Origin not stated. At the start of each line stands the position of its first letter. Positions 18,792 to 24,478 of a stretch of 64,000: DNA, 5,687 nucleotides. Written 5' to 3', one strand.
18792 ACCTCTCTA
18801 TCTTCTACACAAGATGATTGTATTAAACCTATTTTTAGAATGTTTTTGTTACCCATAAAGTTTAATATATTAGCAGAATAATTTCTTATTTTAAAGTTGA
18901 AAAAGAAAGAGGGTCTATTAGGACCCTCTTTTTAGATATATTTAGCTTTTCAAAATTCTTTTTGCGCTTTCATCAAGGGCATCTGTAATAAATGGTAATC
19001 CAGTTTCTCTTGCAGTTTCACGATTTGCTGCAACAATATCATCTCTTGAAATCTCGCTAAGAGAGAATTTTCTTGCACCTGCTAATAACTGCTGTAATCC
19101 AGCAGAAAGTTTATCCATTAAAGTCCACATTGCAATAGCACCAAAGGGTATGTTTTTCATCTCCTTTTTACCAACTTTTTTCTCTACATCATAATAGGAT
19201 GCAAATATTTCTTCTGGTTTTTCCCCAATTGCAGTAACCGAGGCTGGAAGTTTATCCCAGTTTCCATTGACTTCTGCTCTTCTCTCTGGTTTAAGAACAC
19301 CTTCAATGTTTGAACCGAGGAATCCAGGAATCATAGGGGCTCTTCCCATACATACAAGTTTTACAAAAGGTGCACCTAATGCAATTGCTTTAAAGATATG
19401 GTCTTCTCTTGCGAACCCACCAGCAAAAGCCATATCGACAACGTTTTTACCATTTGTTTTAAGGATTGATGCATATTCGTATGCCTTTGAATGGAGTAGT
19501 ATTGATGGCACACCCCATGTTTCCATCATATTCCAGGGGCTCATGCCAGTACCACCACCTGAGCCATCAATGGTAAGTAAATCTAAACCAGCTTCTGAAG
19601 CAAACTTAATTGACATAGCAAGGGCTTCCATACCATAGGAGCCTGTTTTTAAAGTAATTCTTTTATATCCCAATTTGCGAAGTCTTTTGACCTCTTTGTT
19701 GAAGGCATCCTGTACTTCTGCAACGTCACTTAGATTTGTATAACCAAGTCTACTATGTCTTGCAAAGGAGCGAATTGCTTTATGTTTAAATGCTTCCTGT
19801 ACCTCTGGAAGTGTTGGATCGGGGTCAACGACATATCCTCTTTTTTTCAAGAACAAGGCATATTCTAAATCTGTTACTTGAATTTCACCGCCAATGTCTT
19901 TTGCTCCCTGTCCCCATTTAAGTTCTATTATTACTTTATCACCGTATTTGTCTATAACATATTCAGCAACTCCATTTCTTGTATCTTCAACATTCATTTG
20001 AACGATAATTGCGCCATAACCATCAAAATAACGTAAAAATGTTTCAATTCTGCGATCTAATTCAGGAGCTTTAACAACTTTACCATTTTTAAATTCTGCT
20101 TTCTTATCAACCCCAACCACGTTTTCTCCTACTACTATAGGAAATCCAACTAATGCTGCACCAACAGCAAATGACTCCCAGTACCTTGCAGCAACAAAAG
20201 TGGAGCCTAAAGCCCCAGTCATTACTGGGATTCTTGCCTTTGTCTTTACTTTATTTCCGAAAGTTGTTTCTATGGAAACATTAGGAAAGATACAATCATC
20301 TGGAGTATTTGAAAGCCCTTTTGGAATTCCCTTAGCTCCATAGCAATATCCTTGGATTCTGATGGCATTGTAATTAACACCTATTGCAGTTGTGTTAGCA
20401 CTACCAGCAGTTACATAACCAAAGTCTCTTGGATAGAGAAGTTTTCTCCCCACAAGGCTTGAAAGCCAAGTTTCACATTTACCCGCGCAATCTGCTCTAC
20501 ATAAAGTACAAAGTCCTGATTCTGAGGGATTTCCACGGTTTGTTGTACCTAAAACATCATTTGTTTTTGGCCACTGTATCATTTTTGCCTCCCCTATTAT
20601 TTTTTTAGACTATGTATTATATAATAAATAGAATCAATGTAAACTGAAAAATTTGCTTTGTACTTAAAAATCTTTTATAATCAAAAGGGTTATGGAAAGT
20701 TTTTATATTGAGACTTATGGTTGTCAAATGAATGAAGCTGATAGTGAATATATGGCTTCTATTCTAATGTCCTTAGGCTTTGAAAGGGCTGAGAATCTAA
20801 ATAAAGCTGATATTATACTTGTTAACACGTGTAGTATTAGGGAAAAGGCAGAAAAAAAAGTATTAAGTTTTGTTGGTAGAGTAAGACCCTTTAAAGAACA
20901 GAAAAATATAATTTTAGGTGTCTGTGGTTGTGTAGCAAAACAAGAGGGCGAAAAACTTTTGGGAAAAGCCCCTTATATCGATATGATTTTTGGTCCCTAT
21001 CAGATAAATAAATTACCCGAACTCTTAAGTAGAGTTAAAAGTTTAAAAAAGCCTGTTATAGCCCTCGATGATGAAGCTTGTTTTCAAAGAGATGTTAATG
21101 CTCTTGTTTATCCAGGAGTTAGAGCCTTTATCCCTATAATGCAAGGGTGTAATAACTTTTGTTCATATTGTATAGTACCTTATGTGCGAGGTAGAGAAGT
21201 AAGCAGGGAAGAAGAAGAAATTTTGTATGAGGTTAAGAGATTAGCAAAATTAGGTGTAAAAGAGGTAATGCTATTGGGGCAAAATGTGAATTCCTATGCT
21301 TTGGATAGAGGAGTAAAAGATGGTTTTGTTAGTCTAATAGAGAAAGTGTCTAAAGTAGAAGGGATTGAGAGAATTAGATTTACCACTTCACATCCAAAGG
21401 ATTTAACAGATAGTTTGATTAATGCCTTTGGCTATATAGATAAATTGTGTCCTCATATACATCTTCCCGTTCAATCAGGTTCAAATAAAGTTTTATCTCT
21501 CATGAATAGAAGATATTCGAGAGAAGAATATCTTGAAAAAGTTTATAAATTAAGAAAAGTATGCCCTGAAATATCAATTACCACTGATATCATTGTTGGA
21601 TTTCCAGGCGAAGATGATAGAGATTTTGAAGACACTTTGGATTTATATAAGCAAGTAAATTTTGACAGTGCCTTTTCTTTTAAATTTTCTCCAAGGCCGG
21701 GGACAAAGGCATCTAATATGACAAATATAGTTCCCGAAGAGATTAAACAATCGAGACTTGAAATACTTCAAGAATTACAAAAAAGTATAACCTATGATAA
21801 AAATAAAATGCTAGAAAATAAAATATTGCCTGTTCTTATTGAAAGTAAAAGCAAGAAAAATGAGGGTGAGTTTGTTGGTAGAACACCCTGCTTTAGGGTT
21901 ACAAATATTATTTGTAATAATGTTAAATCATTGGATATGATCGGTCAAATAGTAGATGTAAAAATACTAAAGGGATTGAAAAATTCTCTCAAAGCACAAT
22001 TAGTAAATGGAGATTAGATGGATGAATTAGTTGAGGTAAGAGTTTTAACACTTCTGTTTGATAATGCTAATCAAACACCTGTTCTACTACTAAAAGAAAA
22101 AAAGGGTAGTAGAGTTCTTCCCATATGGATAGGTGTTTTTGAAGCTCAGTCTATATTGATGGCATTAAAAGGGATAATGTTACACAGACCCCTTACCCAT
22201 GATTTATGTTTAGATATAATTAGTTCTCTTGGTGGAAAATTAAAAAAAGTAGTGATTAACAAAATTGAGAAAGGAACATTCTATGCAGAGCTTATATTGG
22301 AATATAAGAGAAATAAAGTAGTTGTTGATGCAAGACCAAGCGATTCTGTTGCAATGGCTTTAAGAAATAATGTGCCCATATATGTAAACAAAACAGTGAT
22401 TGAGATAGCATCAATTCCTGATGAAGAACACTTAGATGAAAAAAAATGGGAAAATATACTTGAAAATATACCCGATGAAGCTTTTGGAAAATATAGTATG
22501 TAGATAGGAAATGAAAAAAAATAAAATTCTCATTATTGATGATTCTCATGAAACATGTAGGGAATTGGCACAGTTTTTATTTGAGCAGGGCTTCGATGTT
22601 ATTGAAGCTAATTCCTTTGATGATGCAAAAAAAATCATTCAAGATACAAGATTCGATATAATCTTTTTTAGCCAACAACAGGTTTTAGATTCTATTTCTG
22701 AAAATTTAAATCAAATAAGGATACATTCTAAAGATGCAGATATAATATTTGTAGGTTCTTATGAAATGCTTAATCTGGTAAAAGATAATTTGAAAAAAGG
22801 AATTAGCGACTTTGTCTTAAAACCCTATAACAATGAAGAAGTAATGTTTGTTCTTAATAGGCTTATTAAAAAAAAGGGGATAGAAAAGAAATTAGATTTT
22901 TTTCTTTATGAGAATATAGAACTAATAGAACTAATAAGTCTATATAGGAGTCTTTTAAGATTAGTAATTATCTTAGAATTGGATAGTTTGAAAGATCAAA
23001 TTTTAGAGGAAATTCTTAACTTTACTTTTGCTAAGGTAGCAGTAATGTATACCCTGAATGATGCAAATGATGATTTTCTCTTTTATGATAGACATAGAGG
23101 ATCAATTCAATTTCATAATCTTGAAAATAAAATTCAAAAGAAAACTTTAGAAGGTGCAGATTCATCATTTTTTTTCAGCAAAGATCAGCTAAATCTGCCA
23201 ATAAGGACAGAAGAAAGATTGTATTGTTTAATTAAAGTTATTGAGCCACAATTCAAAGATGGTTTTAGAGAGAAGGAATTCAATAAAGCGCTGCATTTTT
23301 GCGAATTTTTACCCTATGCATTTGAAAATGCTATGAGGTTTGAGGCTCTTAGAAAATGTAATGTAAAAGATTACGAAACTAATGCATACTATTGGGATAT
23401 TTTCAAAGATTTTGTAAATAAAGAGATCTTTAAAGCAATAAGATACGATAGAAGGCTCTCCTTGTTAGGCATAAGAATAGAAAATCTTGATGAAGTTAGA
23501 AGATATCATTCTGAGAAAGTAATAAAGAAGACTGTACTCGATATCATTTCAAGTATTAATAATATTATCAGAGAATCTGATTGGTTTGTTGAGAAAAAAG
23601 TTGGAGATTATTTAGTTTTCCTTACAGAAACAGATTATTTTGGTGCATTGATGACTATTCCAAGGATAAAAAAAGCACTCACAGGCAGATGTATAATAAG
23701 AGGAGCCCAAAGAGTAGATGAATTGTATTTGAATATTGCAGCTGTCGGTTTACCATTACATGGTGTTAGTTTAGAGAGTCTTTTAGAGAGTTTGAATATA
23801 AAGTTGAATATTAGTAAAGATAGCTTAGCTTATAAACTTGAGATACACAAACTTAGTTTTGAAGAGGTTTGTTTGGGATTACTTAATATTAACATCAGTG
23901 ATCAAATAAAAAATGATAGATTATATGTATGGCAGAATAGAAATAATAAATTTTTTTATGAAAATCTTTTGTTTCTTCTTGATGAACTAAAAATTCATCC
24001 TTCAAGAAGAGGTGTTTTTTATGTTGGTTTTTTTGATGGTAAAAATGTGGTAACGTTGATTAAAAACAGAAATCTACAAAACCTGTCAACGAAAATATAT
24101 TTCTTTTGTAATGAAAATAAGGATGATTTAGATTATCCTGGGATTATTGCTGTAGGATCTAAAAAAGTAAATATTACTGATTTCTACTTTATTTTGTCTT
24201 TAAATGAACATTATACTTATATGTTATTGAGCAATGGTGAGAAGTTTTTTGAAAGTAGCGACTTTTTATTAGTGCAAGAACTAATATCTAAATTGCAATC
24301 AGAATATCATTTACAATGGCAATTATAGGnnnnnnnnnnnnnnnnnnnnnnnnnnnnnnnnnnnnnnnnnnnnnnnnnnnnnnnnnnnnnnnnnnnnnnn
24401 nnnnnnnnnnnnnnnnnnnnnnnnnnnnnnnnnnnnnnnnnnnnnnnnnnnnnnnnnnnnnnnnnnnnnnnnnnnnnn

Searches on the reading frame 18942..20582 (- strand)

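Call 54: search_protein_families(library=pfam, proteins=[window:18942-20582:-], max_evalue=0.00001)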
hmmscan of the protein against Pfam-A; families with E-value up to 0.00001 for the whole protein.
window:18942-20582:- (546 aa): 1 family
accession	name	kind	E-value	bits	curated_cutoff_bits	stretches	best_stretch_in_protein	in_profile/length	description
PF01645.23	Glu_synthase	-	5.6e-17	62.4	20.4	1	290-418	188-309/369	Conserved region in glutamate synthase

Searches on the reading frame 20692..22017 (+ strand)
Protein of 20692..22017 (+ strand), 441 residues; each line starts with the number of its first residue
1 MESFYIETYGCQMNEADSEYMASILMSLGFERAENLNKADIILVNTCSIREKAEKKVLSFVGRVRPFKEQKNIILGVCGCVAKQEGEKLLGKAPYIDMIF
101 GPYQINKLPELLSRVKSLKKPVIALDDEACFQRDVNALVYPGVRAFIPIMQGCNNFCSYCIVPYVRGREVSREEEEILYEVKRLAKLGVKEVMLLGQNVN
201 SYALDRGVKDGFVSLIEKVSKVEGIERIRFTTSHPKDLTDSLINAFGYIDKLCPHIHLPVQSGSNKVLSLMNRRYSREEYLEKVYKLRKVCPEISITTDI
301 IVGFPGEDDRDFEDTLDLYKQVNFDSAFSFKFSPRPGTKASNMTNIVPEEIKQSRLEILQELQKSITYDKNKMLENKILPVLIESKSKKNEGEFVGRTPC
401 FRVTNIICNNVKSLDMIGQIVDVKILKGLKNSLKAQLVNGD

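Call 54: search_protein_families(library=pfam, proteins=[window:20692-22017:+], max_evalue=0.00001)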
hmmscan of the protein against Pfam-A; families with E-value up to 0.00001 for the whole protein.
window:20692-22017:+ (441 aa): 3 families
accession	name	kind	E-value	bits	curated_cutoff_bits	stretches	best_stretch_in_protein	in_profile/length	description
PF04055.27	Radical_SAM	-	6.4e-31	108.2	29.5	1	147-318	1-165/166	Radical SAM superfamily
PF00919.26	UPF0004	-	9.3e-31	106.2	27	1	4-101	2-98/98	Uncharacterized protein family UPF0004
PF01938.26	TRAM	-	3.7e-09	36.7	21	1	375-438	4-61/61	TRAM domain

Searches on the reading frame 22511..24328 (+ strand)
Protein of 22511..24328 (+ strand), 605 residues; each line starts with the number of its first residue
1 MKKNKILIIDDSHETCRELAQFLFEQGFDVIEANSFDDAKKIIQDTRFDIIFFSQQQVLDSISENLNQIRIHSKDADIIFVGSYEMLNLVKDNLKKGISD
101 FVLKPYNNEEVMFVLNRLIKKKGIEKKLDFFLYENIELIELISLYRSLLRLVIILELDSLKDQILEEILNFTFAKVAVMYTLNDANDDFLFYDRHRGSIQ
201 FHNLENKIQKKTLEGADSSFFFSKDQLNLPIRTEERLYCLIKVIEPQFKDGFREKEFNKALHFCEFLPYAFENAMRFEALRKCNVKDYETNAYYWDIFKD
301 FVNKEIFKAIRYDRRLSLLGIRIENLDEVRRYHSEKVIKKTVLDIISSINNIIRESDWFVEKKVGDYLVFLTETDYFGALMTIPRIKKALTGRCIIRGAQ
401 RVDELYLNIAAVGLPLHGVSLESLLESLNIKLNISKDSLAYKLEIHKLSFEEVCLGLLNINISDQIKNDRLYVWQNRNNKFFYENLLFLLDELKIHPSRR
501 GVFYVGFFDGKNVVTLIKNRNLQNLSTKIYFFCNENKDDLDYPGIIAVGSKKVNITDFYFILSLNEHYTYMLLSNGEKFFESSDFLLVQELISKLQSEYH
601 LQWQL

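Call 54: search_protein_families(library=pfam, proteins=[window:22511-24328:+], max_evalue=0.00001)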
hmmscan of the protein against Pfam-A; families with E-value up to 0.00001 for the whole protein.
window:22511-24328:+ (605 aa): 1 family
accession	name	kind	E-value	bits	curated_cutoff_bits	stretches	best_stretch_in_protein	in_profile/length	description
PF00072.30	Response_reg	-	5.9e-12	46.2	30.2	1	6-112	1-107/111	Response regulator receiver domain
